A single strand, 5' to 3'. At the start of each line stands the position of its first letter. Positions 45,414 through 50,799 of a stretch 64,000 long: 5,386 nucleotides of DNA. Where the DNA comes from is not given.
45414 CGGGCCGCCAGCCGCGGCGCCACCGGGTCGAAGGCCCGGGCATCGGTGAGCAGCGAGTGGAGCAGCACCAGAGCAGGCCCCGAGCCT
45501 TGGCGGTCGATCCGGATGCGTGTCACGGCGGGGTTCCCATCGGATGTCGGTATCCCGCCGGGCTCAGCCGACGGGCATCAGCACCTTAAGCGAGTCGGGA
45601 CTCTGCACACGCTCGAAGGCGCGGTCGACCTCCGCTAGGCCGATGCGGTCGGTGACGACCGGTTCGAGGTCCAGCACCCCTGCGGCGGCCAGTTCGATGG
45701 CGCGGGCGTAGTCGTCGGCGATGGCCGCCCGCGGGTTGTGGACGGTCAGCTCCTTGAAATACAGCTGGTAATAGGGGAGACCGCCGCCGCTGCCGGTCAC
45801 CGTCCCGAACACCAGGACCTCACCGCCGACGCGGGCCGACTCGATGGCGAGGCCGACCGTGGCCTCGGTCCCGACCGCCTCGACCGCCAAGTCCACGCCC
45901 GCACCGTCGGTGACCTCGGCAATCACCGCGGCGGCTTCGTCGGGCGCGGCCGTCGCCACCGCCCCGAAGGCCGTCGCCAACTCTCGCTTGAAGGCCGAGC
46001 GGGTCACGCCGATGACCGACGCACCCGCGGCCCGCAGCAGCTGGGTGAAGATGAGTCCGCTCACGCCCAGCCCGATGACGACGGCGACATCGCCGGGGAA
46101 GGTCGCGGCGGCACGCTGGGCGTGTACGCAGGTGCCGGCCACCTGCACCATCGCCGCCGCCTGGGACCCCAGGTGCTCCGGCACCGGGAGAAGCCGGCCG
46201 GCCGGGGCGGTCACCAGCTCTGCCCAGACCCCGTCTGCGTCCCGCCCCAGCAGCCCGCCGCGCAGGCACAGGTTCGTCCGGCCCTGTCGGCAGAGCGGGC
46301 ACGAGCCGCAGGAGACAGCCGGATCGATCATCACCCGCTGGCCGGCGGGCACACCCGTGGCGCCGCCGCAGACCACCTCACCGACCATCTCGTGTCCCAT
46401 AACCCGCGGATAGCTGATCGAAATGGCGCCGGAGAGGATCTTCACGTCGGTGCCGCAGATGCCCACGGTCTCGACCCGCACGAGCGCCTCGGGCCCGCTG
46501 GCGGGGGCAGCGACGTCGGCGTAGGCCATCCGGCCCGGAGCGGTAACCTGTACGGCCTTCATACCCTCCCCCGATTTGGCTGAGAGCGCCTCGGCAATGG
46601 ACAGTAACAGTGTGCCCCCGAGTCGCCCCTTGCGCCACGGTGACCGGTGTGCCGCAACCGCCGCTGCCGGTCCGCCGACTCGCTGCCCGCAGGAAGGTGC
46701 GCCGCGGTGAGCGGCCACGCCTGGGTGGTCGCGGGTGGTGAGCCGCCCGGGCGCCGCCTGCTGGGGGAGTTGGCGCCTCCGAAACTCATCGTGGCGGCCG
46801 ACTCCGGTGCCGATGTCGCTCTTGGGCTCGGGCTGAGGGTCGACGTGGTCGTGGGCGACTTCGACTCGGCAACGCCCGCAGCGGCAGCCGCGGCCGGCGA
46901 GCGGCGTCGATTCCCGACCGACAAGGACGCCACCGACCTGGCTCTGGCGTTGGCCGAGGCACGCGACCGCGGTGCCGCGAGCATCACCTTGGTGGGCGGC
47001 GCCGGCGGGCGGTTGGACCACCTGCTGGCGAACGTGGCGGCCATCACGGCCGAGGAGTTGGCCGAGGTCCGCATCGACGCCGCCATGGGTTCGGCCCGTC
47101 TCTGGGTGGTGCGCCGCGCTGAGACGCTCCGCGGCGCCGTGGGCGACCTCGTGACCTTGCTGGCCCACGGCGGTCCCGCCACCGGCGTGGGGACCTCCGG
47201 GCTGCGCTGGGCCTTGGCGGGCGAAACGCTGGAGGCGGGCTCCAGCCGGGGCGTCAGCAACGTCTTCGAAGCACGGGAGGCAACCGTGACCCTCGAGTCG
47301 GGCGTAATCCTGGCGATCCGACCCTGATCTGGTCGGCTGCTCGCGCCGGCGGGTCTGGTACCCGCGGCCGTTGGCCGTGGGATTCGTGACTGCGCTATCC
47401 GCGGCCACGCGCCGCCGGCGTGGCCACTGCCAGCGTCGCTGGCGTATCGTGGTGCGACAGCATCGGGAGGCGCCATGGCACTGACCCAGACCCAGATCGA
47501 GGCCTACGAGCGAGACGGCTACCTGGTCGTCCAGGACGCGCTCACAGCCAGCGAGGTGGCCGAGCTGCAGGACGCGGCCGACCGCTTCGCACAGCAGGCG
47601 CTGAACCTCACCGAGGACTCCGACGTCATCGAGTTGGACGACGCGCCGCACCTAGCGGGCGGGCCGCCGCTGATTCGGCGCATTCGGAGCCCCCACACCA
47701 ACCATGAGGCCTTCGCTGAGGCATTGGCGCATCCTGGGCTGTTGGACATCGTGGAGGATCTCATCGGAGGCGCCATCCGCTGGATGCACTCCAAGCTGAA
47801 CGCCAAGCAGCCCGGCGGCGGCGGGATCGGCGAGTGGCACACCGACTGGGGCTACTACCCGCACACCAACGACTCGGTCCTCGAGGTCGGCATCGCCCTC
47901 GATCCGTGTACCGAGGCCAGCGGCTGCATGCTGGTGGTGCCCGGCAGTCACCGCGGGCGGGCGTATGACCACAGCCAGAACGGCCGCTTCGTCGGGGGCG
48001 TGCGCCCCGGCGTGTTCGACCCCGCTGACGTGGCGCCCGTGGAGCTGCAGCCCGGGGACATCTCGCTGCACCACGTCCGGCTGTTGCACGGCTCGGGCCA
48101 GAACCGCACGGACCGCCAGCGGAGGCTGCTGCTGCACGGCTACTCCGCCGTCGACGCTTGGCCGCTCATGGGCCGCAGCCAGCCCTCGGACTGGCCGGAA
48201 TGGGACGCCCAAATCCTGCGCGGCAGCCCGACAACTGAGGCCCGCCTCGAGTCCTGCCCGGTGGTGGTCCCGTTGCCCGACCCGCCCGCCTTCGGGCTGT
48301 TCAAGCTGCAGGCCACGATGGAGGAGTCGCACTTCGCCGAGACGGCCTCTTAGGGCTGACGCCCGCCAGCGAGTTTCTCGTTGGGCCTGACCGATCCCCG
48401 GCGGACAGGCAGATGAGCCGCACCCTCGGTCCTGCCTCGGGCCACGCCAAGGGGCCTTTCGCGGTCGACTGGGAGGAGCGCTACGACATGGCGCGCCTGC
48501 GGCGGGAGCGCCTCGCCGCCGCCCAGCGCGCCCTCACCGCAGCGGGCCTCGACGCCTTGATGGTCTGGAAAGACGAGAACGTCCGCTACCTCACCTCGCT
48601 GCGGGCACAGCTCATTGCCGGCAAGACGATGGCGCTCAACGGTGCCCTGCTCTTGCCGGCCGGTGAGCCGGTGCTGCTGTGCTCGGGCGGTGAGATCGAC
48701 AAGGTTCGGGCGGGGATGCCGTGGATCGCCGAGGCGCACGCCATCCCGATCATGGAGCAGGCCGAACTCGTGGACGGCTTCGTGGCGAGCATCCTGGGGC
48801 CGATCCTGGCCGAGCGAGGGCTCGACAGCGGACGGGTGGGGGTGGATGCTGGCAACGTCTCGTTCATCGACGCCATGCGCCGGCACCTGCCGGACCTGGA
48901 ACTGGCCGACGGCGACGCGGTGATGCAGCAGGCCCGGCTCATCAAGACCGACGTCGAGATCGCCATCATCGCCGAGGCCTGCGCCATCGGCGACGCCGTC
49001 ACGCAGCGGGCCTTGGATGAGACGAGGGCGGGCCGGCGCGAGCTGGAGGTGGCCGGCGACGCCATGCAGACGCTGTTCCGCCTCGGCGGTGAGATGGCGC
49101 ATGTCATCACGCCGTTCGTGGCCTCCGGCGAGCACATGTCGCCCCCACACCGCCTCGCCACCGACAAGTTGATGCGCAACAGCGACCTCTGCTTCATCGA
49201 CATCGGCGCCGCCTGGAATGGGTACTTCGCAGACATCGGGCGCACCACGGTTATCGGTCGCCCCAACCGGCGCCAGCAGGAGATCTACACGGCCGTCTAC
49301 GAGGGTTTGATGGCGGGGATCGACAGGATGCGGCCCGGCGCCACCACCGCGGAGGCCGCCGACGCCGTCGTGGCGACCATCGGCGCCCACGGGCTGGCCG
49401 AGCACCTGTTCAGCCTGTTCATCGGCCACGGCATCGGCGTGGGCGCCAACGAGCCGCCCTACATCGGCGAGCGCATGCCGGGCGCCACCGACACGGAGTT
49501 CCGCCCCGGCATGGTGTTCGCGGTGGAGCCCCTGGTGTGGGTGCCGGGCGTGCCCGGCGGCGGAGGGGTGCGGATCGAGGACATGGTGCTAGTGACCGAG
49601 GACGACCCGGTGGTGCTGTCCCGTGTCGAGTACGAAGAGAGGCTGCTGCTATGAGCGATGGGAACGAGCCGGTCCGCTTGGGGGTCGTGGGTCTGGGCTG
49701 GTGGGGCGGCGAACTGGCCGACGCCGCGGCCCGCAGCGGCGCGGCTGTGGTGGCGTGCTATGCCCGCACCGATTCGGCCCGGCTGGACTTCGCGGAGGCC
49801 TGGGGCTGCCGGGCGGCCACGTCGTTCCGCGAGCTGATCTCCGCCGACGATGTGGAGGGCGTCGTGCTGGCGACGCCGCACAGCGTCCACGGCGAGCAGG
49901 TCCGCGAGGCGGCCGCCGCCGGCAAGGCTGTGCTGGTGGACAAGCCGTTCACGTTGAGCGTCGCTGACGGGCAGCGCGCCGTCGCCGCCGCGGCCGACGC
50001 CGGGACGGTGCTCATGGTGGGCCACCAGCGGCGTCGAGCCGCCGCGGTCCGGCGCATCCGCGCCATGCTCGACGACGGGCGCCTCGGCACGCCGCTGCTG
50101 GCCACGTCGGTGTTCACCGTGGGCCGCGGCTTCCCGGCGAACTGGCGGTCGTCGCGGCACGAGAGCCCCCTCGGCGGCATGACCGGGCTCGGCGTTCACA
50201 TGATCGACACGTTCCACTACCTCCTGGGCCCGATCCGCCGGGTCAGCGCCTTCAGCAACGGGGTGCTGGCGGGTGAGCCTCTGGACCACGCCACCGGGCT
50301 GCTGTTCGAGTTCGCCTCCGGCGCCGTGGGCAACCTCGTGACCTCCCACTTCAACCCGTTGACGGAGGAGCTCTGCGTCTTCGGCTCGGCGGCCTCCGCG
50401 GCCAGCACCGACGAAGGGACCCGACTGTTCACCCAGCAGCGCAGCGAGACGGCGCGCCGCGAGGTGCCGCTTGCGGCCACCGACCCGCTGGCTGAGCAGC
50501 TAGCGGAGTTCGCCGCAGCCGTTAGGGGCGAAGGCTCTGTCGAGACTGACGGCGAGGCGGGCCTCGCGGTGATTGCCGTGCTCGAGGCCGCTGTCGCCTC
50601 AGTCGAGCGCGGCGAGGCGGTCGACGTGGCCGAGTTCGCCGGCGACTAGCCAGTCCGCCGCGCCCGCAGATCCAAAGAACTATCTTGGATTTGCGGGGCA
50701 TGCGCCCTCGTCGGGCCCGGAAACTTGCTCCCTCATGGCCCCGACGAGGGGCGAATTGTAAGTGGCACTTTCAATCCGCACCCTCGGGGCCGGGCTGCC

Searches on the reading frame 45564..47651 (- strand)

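Call 9: search_protein_families(library=pfam, proteins=[window:45564-47651:-], max_evalue=0.001)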
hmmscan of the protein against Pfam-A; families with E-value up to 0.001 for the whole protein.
window:45564-47651:- (695 aa): 4 families
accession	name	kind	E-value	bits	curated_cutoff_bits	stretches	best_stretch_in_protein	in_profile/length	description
PF08240.17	ADH_N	-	3.1e-25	88.9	23.5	1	388-492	4-104/104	Alcohol dehydrogenase GroES-like domain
PF00107.32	ADH_zinc_N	-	4.5e-19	69.1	31.8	1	532-655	3-127/129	Zinc-binding dehydrogenase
PF13602.12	ADH_zinc_N_2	-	6.9e-06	27.5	27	1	575-684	15-125/134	Zinc-binding dehydrogenase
PF16912.11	Glu_dehyd_C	-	0.0002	21.3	34.9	1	505-689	16-206/211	Glucose dehydrogenase C-terminus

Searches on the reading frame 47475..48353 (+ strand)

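Call 9: search_protein_families(library=pfam, proteins=[window:47475-48353:+], max_evalue=0.001)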
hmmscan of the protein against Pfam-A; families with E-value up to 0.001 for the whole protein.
window:47475-48353:+ (292 aa): 1 family
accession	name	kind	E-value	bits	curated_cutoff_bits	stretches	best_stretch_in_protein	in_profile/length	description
PF05721.19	PhyH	-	2.5e-37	129.7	22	1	11-217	1-212/213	Phytanoyl-CoA dioxygenase (PhyH)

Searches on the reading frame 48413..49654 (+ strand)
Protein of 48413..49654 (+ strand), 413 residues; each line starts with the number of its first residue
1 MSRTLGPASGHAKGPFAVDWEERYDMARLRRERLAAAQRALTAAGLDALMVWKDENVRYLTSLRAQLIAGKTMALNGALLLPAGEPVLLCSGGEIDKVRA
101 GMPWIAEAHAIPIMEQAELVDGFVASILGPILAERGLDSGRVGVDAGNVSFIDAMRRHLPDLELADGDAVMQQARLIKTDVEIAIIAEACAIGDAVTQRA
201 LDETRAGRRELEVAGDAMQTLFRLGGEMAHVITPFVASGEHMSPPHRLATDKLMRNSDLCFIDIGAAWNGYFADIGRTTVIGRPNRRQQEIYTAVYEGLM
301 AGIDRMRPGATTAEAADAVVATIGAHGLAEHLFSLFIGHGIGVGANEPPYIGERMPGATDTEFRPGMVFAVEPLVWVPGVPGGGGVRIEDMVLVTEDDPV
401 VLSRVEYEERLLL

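Call 9: search_protein_families(library=pfam, proteins=[window:48413-49654:+], max_evalue=0.001)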
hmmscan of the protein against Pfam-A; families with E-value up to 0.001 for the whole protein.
window:48413-49654:+ (413 aa): 2 families
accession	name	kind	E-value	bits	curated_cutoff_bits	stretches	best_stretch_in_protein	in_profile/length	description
PF00557.29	Peptidase_M24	-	5.2e-50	170.5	23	1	185-396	2-208/208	Metallopeptidase family M24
PF01321.24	Creatinase_N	-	4.5e-12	47.1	22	1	33-177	1-128/128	Creatinase/Prolidase N-terminal domain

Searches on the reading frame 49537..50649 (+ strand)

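Call 9: search_protein_families(library=pfam, proteins=[window:49537-50649:+], max_evalue=0.001)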
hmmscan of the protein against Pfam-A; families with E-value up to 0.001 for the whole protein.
window:49537-50649:+ (370 aa): 5 families
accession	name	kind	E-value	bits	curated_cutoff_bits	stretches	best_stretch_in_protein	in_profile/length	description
PF01408.29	GFO_IDH_MocA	-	4.7e-22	79.4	24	1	47-163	2-120/120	Oxidoreductase family, NAD-binding Rossmann fold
PF22725.1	GFO_IDH_MocA_C3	-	2.3e-19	70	27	1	171-288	1-123/124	GFO/IDH/MocA C-terminal domain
PF02894.22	GFO_IDH_MocA_C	-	3.7e-15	56.7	22.9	1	175-363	1-217/218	Oxidoreductase family, C-terminal alpha/beta domain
PF03807.23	F420_oxidored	-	0.00046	21.2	21.6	0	47-132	1-87/94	NADP oxidoreductase coenzyme F420-dependent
PF03446.21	NAD_binding_2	-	0.00061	20.3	21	0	48-119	2-71/161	NAD binding domain of 6-phosphogluconate dehydrogenase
